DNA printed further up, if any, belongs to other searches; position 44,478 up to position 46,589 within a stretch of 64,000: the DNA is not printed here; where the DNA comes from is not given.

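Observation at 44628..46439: Flagellin whose hypervariable domain is an FG-GAP (integrin-alpha-like) beta-propeller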

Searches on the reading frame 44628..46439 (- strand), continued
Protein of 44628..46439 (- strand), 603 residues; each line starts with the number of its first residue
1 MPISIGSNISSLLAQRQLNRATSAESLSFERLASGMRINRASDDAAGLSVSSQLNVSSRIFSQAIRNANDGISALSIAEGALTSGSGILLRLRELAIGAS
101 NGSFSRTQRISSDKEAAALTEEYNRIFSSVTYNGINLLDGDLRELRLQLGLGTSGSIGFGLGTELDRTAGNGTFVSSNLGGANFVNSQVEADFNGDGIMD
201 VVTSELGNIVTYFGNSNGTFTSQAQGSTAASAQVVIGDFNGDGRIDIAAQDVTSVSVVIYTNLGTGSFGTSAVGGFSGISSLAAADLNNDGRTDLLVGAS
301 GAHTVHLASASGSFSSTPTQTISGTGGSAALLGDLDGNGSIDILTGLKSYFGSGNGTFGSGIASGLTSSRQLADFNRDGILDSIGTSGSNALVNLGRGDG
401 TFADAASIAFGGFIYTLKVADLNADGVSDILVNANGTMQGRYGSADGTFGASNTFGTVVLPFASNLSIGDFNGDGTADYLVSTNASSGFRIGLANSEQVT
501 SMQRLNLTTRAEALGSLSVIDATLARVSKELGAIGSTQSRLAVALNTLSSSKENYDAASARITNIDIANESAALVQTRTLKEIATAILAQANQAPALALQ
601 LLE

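Call 6: find_homologous_proteins(query=window:44628-46439:-, max_evalue=0.00001)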
Query window:44628-46439:- (603 aa): 6127 proteins with E <= 0.00001 among 8000 candidates; the best 120 are listed.
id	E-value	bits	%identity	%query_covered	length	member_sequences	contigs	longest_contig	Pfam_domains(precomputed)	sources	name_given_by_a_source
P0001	6.2e-126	439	45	99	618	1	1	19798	PF01839.30,PF13517.13,PF00700.28,PF00669.26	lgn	-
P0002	4.0e-120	420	40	100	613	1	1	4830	PF01839.30,PF13517.13,PF00700.28,PF00669.26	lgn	-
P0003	1.2e-116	409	42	100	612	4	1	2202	PF01839.30,PF13517.13,PF00700.28,PF00669.26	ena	-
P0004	3.6e-112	394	43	100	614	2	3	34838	PF01839.30,PF13517.13,PF00700.28,PF00669.26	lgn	-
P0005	4.1e-112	394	44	100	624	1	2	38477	PF01839.30,PF13517.13,PF00700.28,PF00669.26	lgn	-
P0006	7.9e-112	393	43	100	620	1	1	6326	PF01839.30,PF13517.13,PF00700.28,PF00669.26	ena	-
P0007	4.0e-110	387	43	100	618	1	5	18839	PF01839.30,PF12256.15,PF13517.13,PF00700.28,PF00669.26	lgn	-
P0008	8.3e-109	383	41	98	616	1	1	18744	PF01839.30,PF12256.15,PF13517.13,PF00700.28,PF00669.26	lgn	-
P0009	8.9e-109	383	44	100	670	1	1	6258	PF01839.30,PF13517.13,PF00700.28,PF00669.26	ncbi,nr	ncbi:MAG: hypothetical protein DCC75_04030 [Proteobacteria bacterium]|nr:MAG: hypothetical protein D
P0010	9.7e-109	383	42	100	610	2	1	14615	PF01839.30,PF13517.13,PF00700.28,PF00669.26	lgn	-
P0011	1.1e-108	382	41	100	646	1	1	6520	PF01839.30,PF12256.15,PF13517.13,PF00700.28,PF00669.26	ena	-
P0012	1.3e-108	382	41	100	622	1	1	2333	PF01839.30,PF13517.13,PF00700.28,PF00669.26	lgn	-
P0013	4.0e-108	381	41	100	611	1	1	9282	PF01839.30,PF12256.15,PF13517.13,PF00700.28,PF00669.26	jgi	-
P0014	4.0e-108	381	42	99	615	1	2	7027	PF01839.30,PF12256.15,PF13517.13,PF00700.28,PF00669.26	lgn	-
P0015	1.2e-107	379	41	96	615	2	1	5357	PF01839.30,PF13517.13,PF00700.28,PF00669.26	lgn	-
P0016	1.6e-107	379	41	100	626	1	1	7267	PF01839.30,PF13517.13,PF00700.28,PF00669.26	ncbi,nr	ncbi:FG-GAP-like repeat-containing protein [Oligoflexia bacterium]|nr:FG-GAP-like repeat-containing 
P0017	3.8e-107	377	41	98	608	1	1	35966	PF01839.30,PF13517.13,PF00700.28,PF00669.26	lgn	-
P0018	9.9e-107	376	42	100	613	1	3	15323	PF01839.30,PF13517.13,PF00700.28,PF00669.26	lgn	-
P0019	1.4e-106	376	41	98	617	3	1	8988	PF01839.30,PF12256.15,PF13517.13,PF00700.28,PF00669.26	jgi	-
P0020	2.8e-105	371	41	100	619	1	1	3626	PF01839.30,PF13517.13,PF00700.28,PF23743.2,PF00669.26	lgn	-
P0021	3.9e-105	371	40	100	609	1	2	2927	PF01839.30,PF13517.13,PF00700.28,PF00669.26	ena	-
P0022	4.4e-105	371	42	98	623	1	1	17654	PF01839.30,PF13517.13,PF00700.28,PF00669.26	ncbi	-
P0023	5.5e-105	370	42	100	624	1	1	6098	PF01839.30,PF00404.25,PF14779.13,PF13517.13,PF00700.28,PF00669.26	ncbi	-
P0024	6.0e-105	370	41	98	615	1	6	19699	PF01839.30,PF12256.15,PF13517.13,PF00700.28,PF00669.26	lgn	-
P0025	9.6e-105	369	43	100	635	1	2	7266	PF01839.30,PF13517.13,PF00700.28,PF00669.26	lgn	-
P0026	2.6e-104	368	40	100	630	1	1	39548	PF01839.30,PF13517.13,PF00700.28,PF00669.26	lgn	-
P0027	5.2e-104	367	40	100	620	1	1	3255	PF01839.30,PF13517.13,PF00700.28,PF00669.26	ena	-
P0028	8.8e-104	366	40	100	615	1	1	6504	PF01839.30,PF12256.15,PF13517.13,PF00700.28,PF00669.26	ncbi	-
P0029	1.1e-103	366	39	100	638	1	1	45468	PF01839.30,PF13517.13,PF00700.28,PF00669.26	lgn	-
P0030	1.9e-103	365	41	100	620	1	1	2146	PF01839.30,PF13517.13,PF00700.28,PF00669.26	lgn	-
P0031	1.9e-103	365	44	100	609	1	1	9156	PF01839.30,PF12256.15,PF13517.13,PF00700.28,PF00669.26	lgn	-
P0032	2.7e-103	365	42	100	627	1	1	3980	PF01839.30,PF13517.13,PF00700.28,PF00669.26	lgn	-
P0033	4.7e-103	364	40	98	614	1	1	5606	PF01839.30,PF12256.15,PF13517.13,PF00700.28,PF00669.26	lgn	-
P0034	4.9e-103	364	40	100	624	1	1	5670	PF01839.30,PF13517.13,PF00700.28,PF00669.26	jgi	jgi:flagellin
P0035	6.3e-103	364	39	100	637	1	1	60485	PF01839.30,PF13517.13,PF00700.28,PF00669.26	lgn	-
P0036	9.6e-103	363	42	100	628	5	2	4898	PF01839.30,PF12256.15,PF13517.13,PF00700.28,PF00669.26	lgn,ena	-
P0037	1.1e-102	363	42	100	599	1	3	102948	PF01839.30,PF13517.13,PF00700.28,PF00669.26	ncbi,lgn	-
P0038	1.7e-102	362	40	100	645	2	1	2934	PF01839.30,PF13517.13,PF00700.28,PF00669.26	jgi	jgi:flagellin-like hook-associated protein FlgL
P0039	2.4e-102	362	41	100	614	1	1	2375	PF01839.30,PF12256.15,PF13517.13,PF00700.28,PF00669.26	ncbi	-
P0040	2.8e-102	361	41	100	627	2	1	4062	PF01839.30,PF13517.13,PF00700.28,PF00669.26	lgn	-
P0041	3.4e-102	361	40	100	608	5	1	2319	PF01839.30,PF13517.13,PF00700.28,PF00669.26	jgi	jgi:flagellin-like hook-associated protein FlgL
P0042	5.9e-102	360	41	100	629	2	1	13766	PF01839.30,PF12256.15,PF13517.13,PF00700.28,PF00669.26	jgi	jgi:flagellin-like hook-associated protein FlgL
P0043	6.2e-102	360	41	100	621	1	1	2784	PF01839.30,PF12256.15,PF13517.13,PF00700.28,PF00669.26,PF09136.17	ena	-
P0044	9.1e-102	360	42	100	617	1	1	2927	PF01839.30,PF13517.13,PF00700.28,PF00669.26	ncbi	-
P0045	1.3e-101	359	43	100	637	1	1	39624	PF01839.30,PF12256.15,PF13517.13,PF00700.28,PF00669.26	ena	-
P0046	1.6e-101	359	43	100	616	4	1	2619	PF01839.30,PF13517.13,PF00700.28,PF00669.26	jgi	jgi:flagellin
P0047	4.1e-101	357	40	100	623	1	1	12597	PF01839.30,PF13517.13,PF00700.28,PF00669.26,PF26122.1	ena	-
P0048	6.5e-101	357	42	100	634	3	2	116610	PF01839.30,PF13517.13,PF00700.28,PF00669.26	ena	-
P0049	8.2e-101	357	41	100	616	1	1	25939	PF01839.30,PF13517.13,PF00700.28,PF00669.26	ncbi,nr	ncbi:MAG: VCBS repeat-containing protein [Deltaproteobacteria bacterium]|nr:VCBS repeat-containing p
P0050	9.3e-101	356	39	98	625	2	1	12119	PF01839.30,PF12256.15,PF13517.13,PF00700.28,PF00669.26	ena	-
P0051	1.6e-100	356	41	99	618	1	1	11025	PF01839.30,PF12256.15,PF13517.13,PF00700.28,PF00669.26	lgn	-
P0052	3.4e-100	354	42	100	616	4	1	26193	PF01839.30,PF13517.13,PF00700.28,PF00669.26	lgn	-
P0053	3.9e-100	354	41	100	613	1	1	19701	PF01839.30,PF13517.13,PF00700.28,PF00669.26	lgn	-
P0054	4.2e-100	354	40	100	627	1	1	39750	PF01839.30,PF13517.13,PF00700.28,PF00669.26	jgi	jgi:flagellin-like hook-associated protein FlgL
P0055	6.4e-100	354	42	100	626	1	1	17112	PF01839.30,PF13517.13,PF00700.28,PF00669.26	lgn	-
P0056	7.7e-100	353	41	100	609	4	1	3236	PF01839.30,PF00404.25,PF13517.13,PF00700.28,PF00669.26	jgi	jgi:flagellin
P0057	8.2e-100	353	43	100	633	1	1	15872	PF01839.30,PF13517.13,PF00700.28,PF00669.26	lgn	-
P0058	1.0e-99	353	40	97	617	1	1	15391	PF01839.30,PF13517.13,PF00700.28,PF00669.26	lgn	-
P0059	1.1e-99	353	43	53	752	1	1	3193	PF01839.30,PF13517.13,PF00700.28,PF00669.26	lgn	-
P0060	1.2e-99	353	40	100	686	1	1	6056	PF01839.30,PF13517.13,PF00700.28,PF00669.26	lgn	-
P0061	1.5e-99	352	40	100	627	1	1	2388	PF01839.30,PF13517.13,PF00700.28,PF00669.26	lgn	-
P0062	1.9e-99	352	40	99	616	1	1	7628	PF01839.30,PF13517.13,PF00700.28,PF00669.26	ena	-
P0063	2.1e-99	352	41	98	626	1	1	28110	PF01839.30,PF13517.13,PF00700.28,PF00669.26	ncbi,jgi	jgi:flagellin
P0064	2.6e-99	352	43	100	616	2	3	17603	PF01839.30,PF12256.15,PF13517.13,PF00700.28,PF00669.26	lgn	-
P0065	2.9e-99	351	39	100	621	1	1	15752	PF01839.30,PF13517.13,PF00700.28,PF00669.26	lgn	-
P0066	4.2e-99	351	41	100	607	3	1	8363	PF01839.30,PF16743.11,PF13517.13,PF00700.28,PF00669.26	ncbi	-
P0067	4.3e-99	351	40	100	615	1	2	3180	PF01839.30,PF13517.13,PF00700.28,PF00669.26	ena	-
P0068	5.0e-99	351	37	98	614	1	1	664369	PF01839.30,PF13517.13,PF00700.28,PF00669.26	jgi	-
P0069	7.8e-99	350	39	100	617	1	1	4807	PF01839.30,PF13517.13,PF00700.28,PF00669.26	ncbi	-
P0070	9.4e-99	350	41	100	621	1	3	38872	PF01839.30,PF13517.13,PF00700.28,PF00669.26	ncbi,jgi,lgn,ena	-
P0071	1.2e-98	349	39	100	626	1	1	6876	PF01839.30,PF13517.13,PF00700.28,PF00669.26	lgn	-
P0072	1.5e-98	349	41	100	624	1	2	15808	PF01839.30,PF13517.13,PF00700.28,PF00669.26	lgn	-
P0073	1.8e-98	349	41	100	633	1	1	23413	PF01839.30,PF13517.13,PF00700.28,PF00669.26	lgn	-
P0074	2.2e-98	348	39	100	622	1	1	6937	PF01839.30,PF13517.13,PF00700.28,PF00669.26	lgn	-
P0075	2.6e-98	348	41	100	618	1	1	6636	PF01839.30,PF13517.13,PF00700.28,PF00669.26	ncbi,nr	ncbi:MAG: VCBS repeat-containing protein [Deltaproteobacteria bacterium]|nr:VCBS repeat-containing p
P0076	3.0e-98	348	40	100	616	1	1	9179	PF01839.30,PF13517.13,PF00700.28,PF00669.26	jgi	jgi:flagellin-like hook-associated protein FlgL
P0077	4.7e-98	347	40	100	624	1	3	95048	PF01839.30,PF13517.13,PF00700.28,PF00669.26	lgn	-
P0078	6.6e-98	347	41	100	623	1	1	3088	PF01839.30,PF13517.13,PF00700.28,PF00669.26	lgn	-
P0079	9.9e-98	346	36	100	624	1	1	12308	PF01839.30,PF13517.13,PF00700.28,PF00669.26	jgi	jgi:flagellin-like hook-associated protein FlgL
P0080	1.7e-97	346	40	100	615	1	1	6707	PF01839.30,PF13517.13,PF00700.28,PF00669.26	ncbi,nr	ncbi:MAG: VCBS repeat-containing protein [Bdellovibrionales bacterium]|nr:VCBS repeat-containing pro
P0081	2.0e-97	345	39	100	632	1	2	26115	PF01839.30,PF13517.13,PF00700.28,PF00669.26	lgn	-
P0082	2.0e-97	345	39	100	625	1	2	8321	PF01839.30,PF13517.13,PF00700.28,PF00669.26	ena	-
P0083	2.5e-97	345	39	100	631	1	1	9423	PF01839.30,PF12256.15,PF16743.11,PF13517.13,PF00700.28,PF00036.39,PF00669.26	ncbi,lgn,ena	-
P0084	3.0e-97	345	41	100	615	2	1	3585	PF01839.30,PF13517.13,PF00700.28,PF00669.26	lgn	-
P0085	3.4e-97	345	39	100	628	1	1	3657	PF01839.30,PF13517.13,PF00700.28,PF00669.26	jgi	jgi:flagellin-like hook-associated protein FlgL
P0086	3.6e-97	344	41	100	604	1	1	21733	PF01839.30,PF13517.13,PF00700.28,PF00669.26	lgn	-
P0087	5.3e-97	344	38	100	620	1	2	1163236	PF01839.30,PF12256.15,PF00404.25,PF13517.13,PF00700.28,PF00669.26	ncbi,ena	-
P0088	1.3e-96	343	39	100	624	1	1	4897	PF01839.30,PF12256.15,PF13517.13,PF00700.28,PF00669.26,PF09136.17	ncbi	-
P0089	1.5e-96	342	37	100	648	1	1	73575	PF01839.30,PF12256.15,PF13517.13,PF00700.28,PF00669.26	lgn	-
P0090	2.0e-96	342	39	100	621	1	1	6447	PF01839.30,PF13517.13,PF00700.28,PF00669.26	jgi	jgi:flagellin-like hook-associated protein FlgL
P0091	2.4e-96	342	40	100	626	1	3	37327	PF01839.30,PF13517.13,PF00700.28,PF00669.26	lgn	-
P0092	3.1e-96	341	39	100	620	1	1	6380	PF01839.30,PF12256.15,PF13517.13,PF00700.28,PF00669.26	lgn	-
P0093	3.7e-96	341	40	98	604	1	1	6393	PF01839.30,PF13517.13,PF00700.28,PF00669.26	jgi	jgi:flagellin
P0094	3.9e-96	341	40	98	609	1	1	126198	PF01839.30,PF13517.13,PF00700.28,PF00669.26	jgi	-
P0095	4.1e-96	341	40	100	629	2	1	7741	PF01839.30,PF13517.13,PF00700.28,PF00669.26,PF26122.1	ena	-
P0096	4.6e-96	341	38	100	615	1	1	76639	PF01839.30,PF13517.13,PF00700.28,PF00669.26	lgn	-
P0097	7.8e-96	340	41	100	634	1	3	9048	PF01839.30,PF12256.15,PF13517.13,PF00700.28,PF00669.26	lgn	-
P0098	1.1e-95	340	39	100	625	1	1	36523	PF01839.30,PF13517.13,PF00700.28,PF00669.26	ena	-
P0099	1.2e-95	339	40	100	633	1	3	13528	PF01839.30,PF12256.15,PF13517.13,PF00700.28,PF00669.26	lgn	-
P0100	1.7e-95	339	40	100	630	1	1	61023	PF01839.30,PF13517.13,PF00700.28,PF00669.26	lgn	-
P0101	2.0e-95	339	37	100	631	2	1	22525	PF01839.30,PF12256.15,PF04370.19,PF13517.13,PF00700.28,PF00669.26,PF26122.1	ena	-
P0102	2.1e-95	339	42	100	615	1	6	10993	PF01839.30,PF13517.13,PF00700.28,PF00669.26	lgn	-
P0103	2.3e-95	339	38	99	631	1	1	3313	PF01839.30,PF13517.13,PF00700.28,PF00669.26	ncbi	-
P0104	4.9e-95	337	36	100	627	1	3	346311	PF01839.30,PF13517.13,PF00700.28,PF00669.26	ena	-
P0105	5.4e-95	337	39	100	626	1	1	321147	PF01839.30,PF13517.13,PF00700.28,PF00669.26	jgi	-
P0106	5.8e-95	337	38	100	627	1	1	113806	PF01839.30,PF13517.13,PF00700.28,PF00669.26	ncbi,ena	-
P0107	6.2e-95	337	39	100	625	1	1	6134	PF01839.30,PF13517.13,PF00700.28,PF00669.26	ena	-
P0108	6.7e-95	337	40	100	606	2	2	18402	PF01839.30,PF13517.13,PF00700.28,PF00669.26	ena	-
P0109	7.1e-95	337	40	100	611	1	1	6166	PF01839.30,PF13517.13,PF00700.28,PF00669.26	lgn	-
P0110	7.9e-95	337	40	100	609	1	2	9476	PF01839.30,PF13517.13,PF00700.28,PF00669.26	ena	-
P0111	1.0e-94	336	39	100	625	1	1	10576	PF01839.30,PF13517.13,PF00700.28,PF00669.26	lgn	-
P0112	1.0e-94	336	39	100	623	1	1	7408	PF01839.30,PF13517.13,PF00700.28,PF00669.26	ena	-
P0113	1.1e-94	336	39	100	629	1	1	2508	PF01839.30,PF13517.13,PF00700.28,PF00669.26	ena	-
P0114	1.5e-94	336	40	100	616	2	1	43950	PF01839.30,PF13517.13,PF00700.28,PF00669.26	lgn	-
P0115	1.6e-94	336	37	96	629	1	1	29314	PF01839.30,PF13517.13,PF00700.28,PF00669.26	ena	-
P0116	1.8e-94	336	40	100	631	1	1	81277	PF01839.30,PF12256.15,PF13517.13,PF00700.28,PF00669.26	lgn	-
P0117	2.0e-94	335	39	100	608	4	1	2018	PF01839.30,PF13517.13,PF00700.28,PF00669.26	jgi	jgi:flagellin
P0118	2.3e-94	335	39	98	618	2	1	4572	PF01839.30,PF13517.13,PF00700.28,PF00669.26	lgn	-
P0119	2.3e-94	335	40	100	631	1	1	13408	PF01839.30,PF13517.13,PF00700.28,PF00669.26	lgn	-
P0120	3.9e-94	334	39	100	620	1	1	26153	PF01839.30,PF12256.15,PF13517.13,PF00700.28,PF00669.26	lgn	-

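Call 16: find_related_loci(query=A1, collection=genome_contigs, flank=10000)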
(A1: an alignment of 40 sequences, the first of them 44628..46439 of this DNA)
Query A1 (603 aa) in genome_contigs; peptide patterns used: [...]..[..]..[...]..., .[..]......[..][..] (x = any residue, [..] = any of these).
599 stretches matched a pattern (row limit reached: there are more); 595 encode a relative of the query (tblastn E <= 1e-3); the best 80 are kept; 80 distinct loci.
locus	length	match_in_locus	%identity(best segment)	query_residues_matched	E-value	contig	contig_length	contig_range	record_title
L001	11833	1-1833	38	3-603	3e-95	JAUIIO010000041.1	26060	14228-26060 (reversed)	MAG: bacterium isolate Co_bin.265 NODE_10835_length_26060_cov_1.727297, whole genome shotgun sequence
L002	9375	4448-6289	37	3-602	2e-93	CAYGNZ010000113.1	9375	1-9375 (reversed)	MAG TPA_asm: uncultured Bdellovibrionales bacterium isolate ERP116193_co2_434 genome assembly, contig: NODE_17511_length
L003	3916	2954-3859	39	1-478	6e-55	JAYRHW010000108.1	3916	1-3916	MAG: Bdellovibrionota bacterium isolate SZ_szas25bin.38 k141_638909, whole genome shotgun sequence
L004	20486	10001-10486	49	1-162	3e-37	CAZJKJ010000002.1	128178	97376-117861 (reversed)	MAG TPA_asm: uncultured Cellvibrionaceae bacterium isolate SRP220891_co3_430 genome assembly, contig: NODE_49_length_128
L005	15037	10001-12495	50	1-603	4e-37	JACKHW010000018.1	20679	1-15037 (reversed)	MAG: Planctomycetota bacterium isolate HK-STAS-PLAN-28 HK-STAS-PLAN-28_18, whole genome shotgun sequence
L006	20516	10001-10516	47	1-182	5e-37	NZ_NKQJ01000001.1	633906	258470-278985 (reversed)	Agaribacterium haliotis strain feces2 NODE_1_length_633906_cov_164.775, whole genome shotgun sequence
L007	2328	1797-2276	50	3-162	5e-37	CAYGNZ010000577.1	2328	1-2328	MAG TPA_asm: uncultured Bdellovibrionales bacterium isolate ERP116193_co2_434 genome assembly, contig: NODE_103211_lengt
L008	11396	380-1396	34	3-335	2e-36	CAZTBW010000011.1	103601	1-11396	MAG TPA_asm: uncultured Bdellovibrionales bacterium isolate SRP344714_co1_304 genome assembly, contig: NODE_470_length_1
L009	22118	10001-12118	43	1-592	3e-36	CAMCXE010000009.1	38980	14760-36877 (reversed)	MAG: Thalassocella blandensis isolate MsH-30apr19-134 genome assembly, contig: MsH-30apr19-C1449, whole genome shotgun s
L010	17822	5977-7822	44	1-602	5e-35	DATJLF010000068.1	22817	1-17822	MAG TPA_asm: Cellvibrio sp. isolate SMAG_U15612 k141_99944, whole genome shotgun sequence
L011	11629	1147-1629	43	1-161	5e-34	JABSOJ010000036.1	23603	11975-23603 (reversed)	MAG: Alteromonadaceae bacterium isolate DT_5 DT-Alteromonadaceae-2_scaffold_38, whole genome shotgun sequence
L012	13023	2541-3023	45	1-161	4e-34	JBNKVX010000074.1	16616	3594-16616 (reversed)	MAG: Cellvibrionaceae bacterium isolate A1.bin.9.strict NODE_74_length_16616_cov_5.061189, whole genome shotgun sequence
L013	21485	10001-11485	41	1-603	3e-34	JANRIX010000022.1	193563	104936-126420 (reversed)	MAG: Burkholderiales bacterium isolate bins.516 k141_4298191, whole genome shotgun sequence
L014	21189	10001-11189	41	1-603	7e-34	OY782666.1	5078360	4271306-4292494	MAG: Geopsychrobacteraceae bacterium isolate f8de7df7-17c8-42b0-849c-d6069997f774 genome assembly, chromosome: 1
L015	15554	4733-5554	50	1-602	3e-33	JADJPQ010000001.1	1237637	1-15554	MAG: Planctomycetota bacterium isolate Fred_18-Q3-R57-64_BATAC.530 tig00002018-10-12358610, whole genome shotgun sequenc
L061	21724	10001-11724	48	1-602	2e-29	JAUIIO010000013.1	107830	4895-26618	MAG: bacterium isolate Co_bin.265 NODE_1820_length_107830_cov_1.634671, whole genome shotgun sequence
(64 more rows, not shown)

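Call 19: find_encoding_contigs(protein=P0087, flank=10000, max_places=2)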
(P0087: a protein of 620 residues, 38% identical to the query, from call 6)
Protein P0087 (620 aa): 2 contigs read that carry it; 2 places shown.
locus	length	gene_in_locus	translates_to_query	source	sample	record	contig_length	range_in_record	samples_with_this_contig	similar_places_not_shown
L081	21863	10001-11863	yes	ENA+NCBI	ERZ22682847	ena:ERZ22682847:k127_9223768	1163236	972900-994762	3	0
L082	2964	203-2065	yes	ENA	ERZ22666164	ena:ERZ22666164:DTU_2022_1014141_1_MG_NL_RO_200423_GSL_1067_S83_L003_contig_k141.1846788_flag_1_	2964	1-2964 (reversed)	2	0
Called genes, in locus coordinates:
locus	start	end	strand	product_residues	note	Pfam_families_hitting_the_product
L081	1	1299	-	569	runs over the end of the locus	PF13231:PMT_2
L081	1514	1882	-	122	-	PF06961:DUF1294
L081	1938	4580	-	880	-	PF18582:HZS_alpha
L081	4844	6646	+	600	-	-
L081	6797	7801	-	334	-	PF00106:adh_short, PF08659:KR, PF13561:adh_short_C2, PF08643:DUF1776 (weak)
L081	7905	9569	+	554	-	-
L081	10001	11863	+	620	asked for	PF00669:Flagellin_N, PF00404:Dockerin_1 (faint), PF01839:FG-GAP (faint), PF12256:TcdB_toxin_midN (faint), PF13517:FG-GAP_3, PF00700:Flagellin_C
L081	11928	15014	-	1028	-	PF13517:FG-GAP_3 (weak), PF01839:FG-GAP (faint), PF13517:FG-GAP_3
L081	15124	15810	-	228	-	PF02589:LUD_dom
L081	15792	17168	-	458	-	PF02589:LUD_dom, PF13187:Fer4_9 (faint), PF00037:Fer4 (faint), PF12797:Fer4_2 (faint), PF12798:Fer4_3 (faint), PF12838:Fer4_7 (weak), PF13183:Fer4_8, PF13534:Fer4_17 (weak), +2 more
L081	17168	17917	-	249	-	PF02754:CCG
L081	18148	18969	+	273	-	-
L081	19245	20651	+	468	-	PF04715:, PF00425:Chorismate_bind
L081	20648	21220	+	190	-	PF00117:GATase, PF07722:Peptidase_C26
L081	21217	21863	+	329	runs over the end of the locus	PF02885:Glycos_trans_3N, PF00591:Glycos_transf_3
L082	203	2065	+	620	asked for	PF00669:Flagellin_N, PF00404:Dockerin_1 (faint), PF01839:FG-GAP (faint), PF12256:TcdB_toxin_midN (faint), PF13517:FG-GAP_3, PF00700:Flagellin_C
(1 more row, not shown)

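Call 20: find_encoding_contigs(protein=P0068, flank=10000, max_places=2)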
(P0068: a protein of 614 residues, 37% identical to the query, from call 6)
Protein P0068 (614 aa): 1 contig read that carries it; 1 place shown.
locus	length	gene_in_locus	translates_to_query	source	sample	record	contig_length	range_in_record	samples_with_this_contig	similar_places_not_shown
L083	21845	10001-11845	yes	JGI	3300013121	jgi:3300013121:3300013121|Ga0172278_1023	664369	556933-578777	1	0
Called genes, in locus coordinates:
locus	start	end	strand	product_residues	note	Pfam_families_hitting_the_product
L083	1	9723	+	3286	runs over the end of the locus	PF11614:FixG_C (faint), PF01841:Transglut_core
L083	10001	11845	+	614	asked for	PF00669:Flagellin_N, PF01839:FG-GAP (faint), PF13517:FG-GAP_3, PF00700:Flagellin_C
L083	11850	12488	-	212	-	PF03167:UDG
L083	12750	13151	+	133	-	PF00072:Response_reg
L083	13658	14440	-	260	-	PF01978:TrmB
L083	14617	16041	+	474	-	PF00474:SSF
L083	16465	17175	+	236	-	-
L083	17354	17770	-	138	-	PF00072:Response_reg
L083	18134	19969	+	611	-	PF00669:Flagellin_N, PF13517:FG-GAP_3, PF01839:FG-GAP (weak), PF13517:FG-GAP_3, PF00700:Flagellin_C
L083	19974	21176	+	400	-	PF01743:PolyA_pol (weak), PF12627:PolyA_pol_RNAbd (faint)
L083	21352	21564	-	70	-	-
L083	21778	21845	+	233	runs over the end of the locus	-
